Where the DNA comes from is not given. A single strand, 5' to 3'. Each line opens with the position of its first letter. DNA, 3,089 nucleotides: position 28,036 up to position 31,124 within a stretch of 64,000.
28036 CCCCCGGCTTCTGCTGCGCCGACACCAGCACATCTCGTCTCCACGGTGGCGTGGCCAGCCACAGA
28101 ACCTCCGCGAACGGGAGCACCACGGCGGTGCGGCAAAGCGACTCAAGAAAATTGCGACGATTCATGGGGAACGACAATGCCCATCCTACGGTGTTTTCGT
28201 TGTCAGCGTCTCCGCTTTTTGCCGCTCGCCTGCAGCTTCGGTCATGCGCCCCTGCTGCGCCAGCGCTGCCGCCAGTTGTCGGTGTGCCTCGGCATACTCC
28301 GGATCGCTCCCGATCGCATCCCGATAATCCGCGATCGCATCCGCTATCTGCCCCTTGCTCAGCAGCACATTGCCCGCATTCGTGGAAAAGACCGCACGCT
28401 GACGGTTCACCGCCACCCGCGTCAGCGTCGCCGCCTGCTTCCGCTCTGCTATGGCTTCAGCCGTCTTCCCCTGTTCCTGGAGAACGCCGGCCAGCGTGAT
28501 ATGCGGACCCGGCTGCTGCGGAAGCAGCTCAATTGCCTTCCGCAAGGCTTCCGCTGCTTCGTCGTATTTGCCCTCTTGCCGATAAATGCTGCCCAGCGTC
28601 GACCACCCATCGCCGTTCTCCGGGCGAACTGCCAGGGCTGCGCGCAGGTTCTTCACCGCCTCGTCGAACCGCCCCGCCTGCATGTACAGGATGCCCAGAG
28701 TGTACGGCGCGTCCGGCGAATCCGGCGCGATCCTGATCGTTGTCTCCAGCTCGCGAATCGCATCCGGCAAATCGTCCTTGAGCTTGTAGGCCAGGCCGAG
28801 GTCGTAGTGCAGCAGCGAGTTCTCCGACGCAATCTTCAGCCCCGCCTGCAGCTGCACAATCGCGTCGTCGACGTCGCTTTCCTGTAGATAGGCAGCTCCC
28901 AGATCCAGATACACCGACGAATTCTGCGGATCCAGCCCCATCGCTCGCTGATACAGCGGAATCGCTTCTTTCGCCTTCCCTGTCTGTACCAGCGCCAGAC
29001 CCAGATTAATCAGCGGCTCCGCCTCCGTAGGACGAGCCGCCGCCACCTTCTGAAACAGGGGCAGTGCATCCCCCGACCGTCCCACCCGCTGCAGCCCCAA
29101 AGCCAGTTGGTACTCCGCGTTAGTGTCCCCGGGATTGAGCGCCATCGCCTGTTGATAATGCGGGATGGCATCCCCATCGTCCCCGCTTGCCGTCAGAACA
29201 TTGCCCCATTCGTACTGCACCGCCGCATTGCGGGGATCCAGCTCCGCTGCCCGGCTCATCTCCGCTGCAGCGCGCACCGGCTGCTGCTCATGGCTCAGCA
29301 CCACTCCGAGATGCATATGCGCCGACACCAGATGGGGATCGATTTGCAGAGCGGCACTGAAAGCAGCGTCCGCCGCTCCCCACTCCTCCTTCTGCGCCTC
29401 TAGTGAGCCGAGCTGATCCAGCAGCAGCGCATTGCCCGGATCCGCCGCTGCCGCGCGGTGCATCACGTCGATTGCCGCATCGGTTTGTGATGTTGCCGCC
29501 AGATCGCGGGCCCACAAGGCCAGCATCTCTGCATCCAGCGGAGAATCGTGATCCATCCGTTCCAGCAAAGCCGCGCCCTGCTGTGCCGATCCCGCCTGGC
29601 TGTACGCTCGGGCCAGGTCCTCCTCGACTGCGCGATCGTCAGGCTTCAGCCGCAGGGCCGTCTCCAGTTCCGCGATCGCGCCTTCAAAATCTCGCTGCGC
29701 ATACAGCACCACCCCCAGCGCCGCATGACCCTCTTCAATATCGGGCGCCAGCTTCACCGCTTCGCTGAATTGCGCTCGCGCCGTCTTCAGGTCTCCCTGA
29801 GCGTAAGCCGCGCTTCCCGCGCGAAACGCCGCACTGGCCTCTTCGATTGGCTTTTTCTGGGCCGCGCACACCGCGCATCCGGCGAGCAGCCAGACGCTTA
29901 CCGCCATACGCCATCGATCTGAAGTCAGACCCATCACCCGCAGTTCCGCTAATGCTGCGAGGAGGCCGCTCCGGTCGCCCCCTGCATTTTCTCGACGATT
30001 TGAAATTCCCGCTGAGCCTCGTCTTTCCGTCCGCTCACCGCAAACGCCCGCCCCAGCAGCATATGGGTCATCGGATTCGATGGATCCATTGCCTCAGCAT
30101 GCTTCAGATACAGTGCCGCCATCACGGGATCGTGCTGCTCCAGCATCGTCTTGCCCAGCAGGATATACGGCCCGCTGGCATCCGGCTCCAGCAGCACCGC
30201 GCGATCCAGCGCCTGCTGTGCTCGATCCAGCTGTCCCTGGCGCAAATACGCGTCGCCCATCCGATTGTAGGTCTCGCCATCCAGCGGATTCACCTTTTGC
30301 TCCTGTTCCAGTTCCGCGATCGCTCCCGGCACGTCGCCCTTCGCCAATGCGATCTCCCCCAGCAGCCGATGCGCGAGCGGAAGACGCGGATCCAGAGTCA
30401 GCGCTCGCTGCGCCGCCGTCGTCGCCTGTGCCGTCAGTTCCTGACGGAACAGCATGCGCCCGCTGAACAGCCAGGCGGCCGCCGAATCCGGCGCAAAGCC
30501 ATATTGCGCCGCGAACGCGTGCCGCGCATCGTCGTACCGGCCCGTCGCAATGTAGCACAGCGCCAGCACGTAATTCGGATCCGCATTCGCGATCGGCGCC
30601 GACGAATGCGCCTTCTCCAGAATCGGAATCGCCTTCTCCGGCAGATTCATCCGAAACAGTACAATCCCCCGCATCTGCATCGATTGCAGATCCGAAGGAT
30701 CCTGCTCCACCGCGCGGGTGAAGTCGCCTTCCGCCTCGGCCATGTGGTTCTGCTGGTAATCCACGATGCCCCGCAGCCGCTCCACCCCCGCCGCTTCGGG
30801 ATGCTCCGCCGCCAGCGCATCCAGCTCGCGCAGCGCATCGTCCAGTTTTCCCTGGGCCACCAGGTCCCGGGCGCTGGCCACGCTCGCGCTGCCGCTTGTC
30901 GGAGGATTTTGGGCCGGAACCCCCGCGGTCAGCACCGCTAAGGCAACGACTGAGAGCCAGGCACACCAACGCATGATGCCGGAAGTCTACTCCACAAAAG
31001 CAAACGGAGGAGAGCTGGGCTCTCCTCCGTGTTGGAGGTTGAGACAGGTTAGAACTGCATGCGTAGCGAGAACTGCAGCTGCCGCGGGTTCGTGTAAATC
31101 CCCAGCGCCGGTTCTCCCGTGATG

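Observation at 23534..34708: Tight six-gene exported operon: TonB-dependent receptor, two TPR proteins, CRTAC1/ASPIC-UnbV protein, heptahaem cytochrome-TPR fusion, GH130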

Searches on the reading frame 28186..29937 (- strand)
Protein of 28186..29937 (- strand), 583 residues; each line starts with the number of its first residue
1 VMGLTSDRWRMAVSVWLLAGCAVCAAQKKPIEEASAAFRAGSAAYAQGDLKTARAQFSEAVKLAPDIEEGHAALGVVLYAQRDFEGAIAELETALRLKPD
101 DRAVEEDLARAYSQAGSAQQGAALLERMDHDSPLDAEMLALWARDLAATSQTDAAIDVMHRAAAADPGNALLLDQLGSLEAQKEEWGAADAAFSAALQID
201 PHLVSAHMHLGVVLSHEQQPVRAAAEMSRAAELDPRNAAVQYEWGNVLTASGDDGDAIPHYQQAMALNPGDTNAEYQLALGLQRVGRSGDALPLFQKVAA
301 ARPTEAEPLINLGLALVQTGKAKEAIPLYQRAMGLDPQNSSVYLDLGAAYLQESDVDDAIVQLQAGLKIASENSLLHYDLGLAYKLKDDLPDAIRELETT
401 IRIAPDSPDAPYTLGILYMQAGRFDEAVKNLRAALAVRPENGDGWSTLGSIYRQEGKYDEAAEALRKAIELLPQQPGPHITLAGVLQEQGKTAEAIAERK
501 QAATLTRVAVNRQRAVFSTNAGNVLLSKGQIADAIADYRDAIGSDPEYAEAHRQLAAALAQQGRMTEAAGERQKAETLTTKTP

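Call 4: search_protein_families(library=pfam, proteins=[window:28186-29937:-], max_evalue=0.01)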
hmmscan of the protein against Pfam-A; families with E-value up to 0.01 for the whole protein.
window:28186-29937:- (583 aa): 37 families (the best 25 are shown)
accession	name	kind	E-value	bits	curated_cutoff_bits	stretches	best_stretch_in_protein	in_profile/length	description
PF07719.23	TPR_2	-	1.1e-63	206.5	27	6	443-474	2-33/34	Tetratricopeptide repeat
PF13414.12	TPR_11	-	3.1e-62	206.5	26.8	10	522-563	1-42/42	TPR repeat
PF00515.34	TPR_1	-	4e-53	175.6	27.8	3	443-474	2-33/34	Tetratricopeptide repeat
PF14559.12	TPR_19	-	2.5e-50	169.1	25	7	316-374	1-59/68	Tetratricopeptide repeat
PF13432.12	TPR_16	-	3.3e-50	168.5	32.7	7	412-476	1-65/65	Tetratricopeptide repeat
PF13428.12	TPR_14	-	7.1e-39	128.7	23.5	4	444-483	3-42/44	Tetratricopeptide repeat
PF13181.12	TPR_8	-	1.4e-38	128.2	25.7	3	445-471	4-30/34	Tetratricopeptide repeat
PF13431.12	TPR_17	-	2.1e-34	115.3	24.4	1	328-360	1-33/34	Tetratricopeptide repeat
PF13424.12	TPR_12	-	3.9e-30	104.3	30.1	5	412-473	7-76/77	Tetratricopeptide repeat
PF13176.12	TPR_7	-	4.8e-26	89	27.9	2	448-474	5-31/36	Tetratricopeptide repeat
PF23914.1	TPR_CcmH_CycH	-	1.1e-25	90.8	42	3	431-505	39-113/158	Cytochrome c-type biogenesis protein H TPR domain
PF24575.1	TPR_Slam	-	6.4e-22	78.4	35.2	1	522-569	54-101/104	Surface lipoprotein assembly modifier, N-terminal TPR repeats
PF13371.12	TPR_9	-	1.9e-20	73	35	2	401-443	22-64/73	Tetratricopeptide repeat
PF12895.13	ANAPC3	-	3.7e-20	72.4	27.2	2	447-497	28-77/82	Anaphase-promoting complex, cyclosome, subunit 3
PF14561.12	TPR_20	-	4.6e-15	56.2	25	1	393-468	7-84/90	Tetratricopeptide repeat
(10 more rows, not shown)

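Call 5: search_protein_families(library=ncbifam, proteins=[window:28186-29937:-], max_evalue=0.01)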
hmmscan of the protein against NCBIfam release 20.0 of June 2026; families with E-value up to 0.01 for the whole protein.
window:28186-29937:- (583 aa): 39 families (the best 25 are shown)
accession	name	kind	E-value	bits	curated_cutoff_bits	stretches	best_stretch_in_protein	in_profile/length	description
NF040959.1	MamA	equivalog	2.5e-62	210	200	4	377-505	74-202/204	magnetosome protein MamA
TIGR02917.1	PEP_TPR_lipo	equivalog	2.4e-52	178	312.2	2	255-578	516-832/899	XrtA/PEP-CTERM system TPR-repeat protein PrsT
TIGR02521.1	type_IV_pilW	equivalog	2.5e-42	145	154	8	252-373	45-168/234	type IV pilus biogenesis/stability protein PilW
NF033762.1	social_mot_Tgl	equivalog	2.8e-41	141.5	225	5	373-504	30-164/252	social motility TPR repeat lipoprotein Tgl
TIGR02552.1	LcrH_SycD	equivalog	3.7e-32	110.9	104.8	6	261-374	7-120/136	SycD/LcrH family type III secretion system chaperone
NF033920.0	C39_PA2778_fam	equivalog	1.1e-26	93.8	150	5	420-505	168-253/255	PA2778 family cysteine peptidase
NF033758.1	gliding_GltE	equivalog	9.6e-24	84.1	225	2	229-474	77-322/411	adventurous gliding motility TPR repeat lipoprotein GltE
TIGR00540.1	TPR_hemY_coli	hypoth_equivalog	1.2e-22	80.2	142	3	104-225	263-380/385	heme biosynthesis-associated TPR protein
TIGR00990.1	3a0801s09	subfamily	4.9e-22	78.3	757.25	3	312-519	371-585/615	mitochondrial import receptor subunit TOM70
NF008391.2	PRK11189.1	equivalog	7.1e-22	78.3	250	2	46-107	77-138/297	lipoprotein NlpI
NF002725.1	PRK02603.1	equivalog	2e-21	76.8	143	4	487-579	46-136/173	photosystem I assembly protein Ycf3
NF052415.1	T3SS_chap_SctY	equivalog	3.5e-20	72.5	70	2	413-496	11-97/106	type III secretion apparatus assembly chaperone SctY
NF008520.0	PRK11447.1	equivalog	1.2e-19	69.7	858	3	38-228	355-553/1157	cellulose synthase complex outer membrane protein BcsC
NF047371.1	FlcA_CTERM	equivalog_domain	1.4e-18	66.7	300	3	369-474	433-539/646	periplasmic flagellar collar protein FlcA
TIGR03939.1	PGA_TPR_OMP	equivalog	2.5e-18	65.7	366.65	2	417-569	62-208/800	poly-beta-1,6 N-acetyl-D-glucosamine export porin PgaA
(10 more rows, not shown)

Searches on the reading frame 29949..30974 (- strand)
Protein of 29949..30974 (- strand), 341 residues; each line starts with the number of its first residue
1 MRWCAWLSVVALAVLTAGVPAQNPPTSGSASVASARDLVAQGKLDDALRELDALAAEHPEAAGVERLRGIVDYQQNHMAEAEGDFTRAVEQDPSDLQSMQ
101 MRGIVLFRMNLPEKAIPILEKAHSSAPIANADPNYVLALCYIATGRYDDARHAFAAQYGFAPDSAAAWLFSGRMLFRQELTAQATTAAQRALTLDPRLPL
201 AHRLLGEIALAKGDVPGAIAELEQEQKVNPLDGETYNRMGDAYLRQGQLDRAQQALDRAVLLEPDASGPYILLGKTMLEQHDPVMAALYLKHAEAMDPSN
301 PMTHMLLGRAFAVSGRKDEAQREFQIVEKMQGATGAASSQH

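Call 4: search_protein_families(library=pfam, proteins=[window:29949-30974:-], max_evalue=0.01)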
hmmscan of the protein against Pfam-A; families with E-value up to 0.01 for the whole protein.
window:29949-30974:- (341 aa): 22 families
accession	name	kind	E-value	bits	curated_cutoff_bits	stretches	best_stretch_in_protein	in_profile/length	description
PF07719.23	TPR_2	-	2.3e-33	112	27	1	234-265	2-33/34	Tetratricopeptide repeat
PF13432.12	TPR_16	-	8.4e-28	96.9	32.7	5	34-95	3-64/65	Tetratricopeptide repeat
PF14559.12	TPR_19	-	3.3e-25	88.7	25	5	112-168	7-62/68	Tetratricopeptide repeat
PF13431.12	TPR_17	-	1.9e-21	74.9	24.4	1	228-254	8-34/34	Tetratricopeptide repeat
PF13428.12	TPR_14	-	8.4e-21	72.8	23.5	2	236-275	4-43/44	Tetratricopeptide repeat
PF00515.34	TPR_1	-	4.9e-20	70.9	27.8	1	234-265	2-33/34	Tetratricopeptide repeat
PF13181.12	TPR_8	-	2.1e-16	59.1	25.7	1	234-265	2-33/34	Tetratricopeptide repeat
PF13414.12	TPR_11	-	2.4e-14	53.2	26.8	1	240-280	1-41/42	TPR repeat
PF13424.12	TPR_12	-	5.6e-14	52.5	30.1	1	234-297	4-75/77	Tetratricopeptide repeat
PF13371.12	TPR_9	-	3.6e-13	49.8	35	1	40-101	7-68/73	Tetratricopeptide repeat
PF12895.13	ANAPC3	-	4.5e-12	46.5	27.2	1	75-154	2-79/82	Anaphase-promoting complex, cyclosome, subunit 3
PF23914.1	TPR_CcmH_CycH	-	2.4e-11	44.2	42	2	230-331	47-151/158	Cytochrome c-type biogenesis protein H TPR domain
PF13174.12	TPR_6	-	9.9e-11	42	26.3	0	238-265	5-32/33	Tetratricopeptide repeat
PF07721.20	TPR_4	-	9.6e-09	35.5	27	0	239-258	7-26/26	Tetratricopeptide repeat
PF09976.15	TPR_21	-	2e-07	31.4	25.5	1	149-260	60-173/193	Tetratricopeptide repeat-like domain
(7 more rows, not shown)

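Call 5: search_protein_families(library=ncbifam, proteins=[window:29949-30974:-], max_evalue=0.01)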
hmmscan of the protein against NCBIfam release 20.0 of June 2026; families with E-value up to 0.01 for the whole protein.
window:29949-30974:- (341 aa): 27 families (the best 25 are shown)
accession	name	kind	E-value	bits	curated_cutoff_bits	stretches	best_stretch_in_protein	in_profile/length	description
TIGR02917.1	PEP_TPR_lipo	equivalog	2.6e-33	114.9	312.2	1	26-326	225-524/899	XrtA/PEP-CTERM system TPR-repeat protein PrsT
NF040959.1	MamA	equivalog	1.9e-21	76.4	200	2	205-326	43-164/204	magnetosome protein MamA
TIGR02521.1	type_IV_pilW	equivalog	1.5e-20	73.8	154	3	26-164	29-168/234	type IV pilus biogenesis/stability protein PilW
NF033762.1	social_mot_Tgl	equivalog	1.4e-15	57.3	225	2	69-257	38-228/252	social motility TPR repeat lipoprotein Tgl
NF052415.1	T3SS_chap_SctY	equivalog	2.3e-15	57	70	2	239-324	12-100/106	type III secretion apparatus assembly chaperone SctY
NF033920.0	C39_PA2778_fam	equivalog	2.6e-15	56.6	150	2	24-126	151-254/255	PA2778 family cysteine peptidase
TIGR02552.1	LcrH_SycD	equivalog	1.5e-13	50.7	104.8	2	137-229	24-116/136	SycD/LcrH family type III secretion system chaperone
NF033758.1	gliding_GltE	equivalog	4.2e-12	45.7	225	1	177-325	98-246/411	adventurous gliding motility TPR repeat lipoprotein GltE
TIGR00990.1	3a0801s09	subfamily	2.5e-09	36.3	757.25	1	61-221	330-489/615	mitochondrial import receptor subunit TOM70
NF008757.0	PRK11788.1-5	equivalog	3.2e-09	36.4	363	1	176-329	191-342/388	lipopolysaccharide assembly protein LapB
TIGR00540.1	TPR_hemY_coli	hypoth_equivalog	5.4e-09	35.3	142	2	138-257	90-210/385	heme biosynthesis-associated TPR protein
TIGR02795.1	tol_pal_ybgF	equivalog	3.1e-08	34.2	90.1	0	135-194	6-68/119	tol-pal system protein YbgF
NF008520.0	PRK11447.1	equivalog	1.4e-07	29.8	858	1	181-335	253-419/1157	cellulose synthase complex outer membrane protein BcsC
NF011721.1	PRK15174.1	equivalog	1.7e-07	29.8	1200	1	17-154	202-341/656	Vi polysaccharide transport protein VexE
TIGR03939.1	PGA_TPR_OMP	equivalog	1.3e-06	26.9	366.65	1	207-295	403-491/800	poly-beta-1,6 N-acetyl-D-glucosamine export porin PgaA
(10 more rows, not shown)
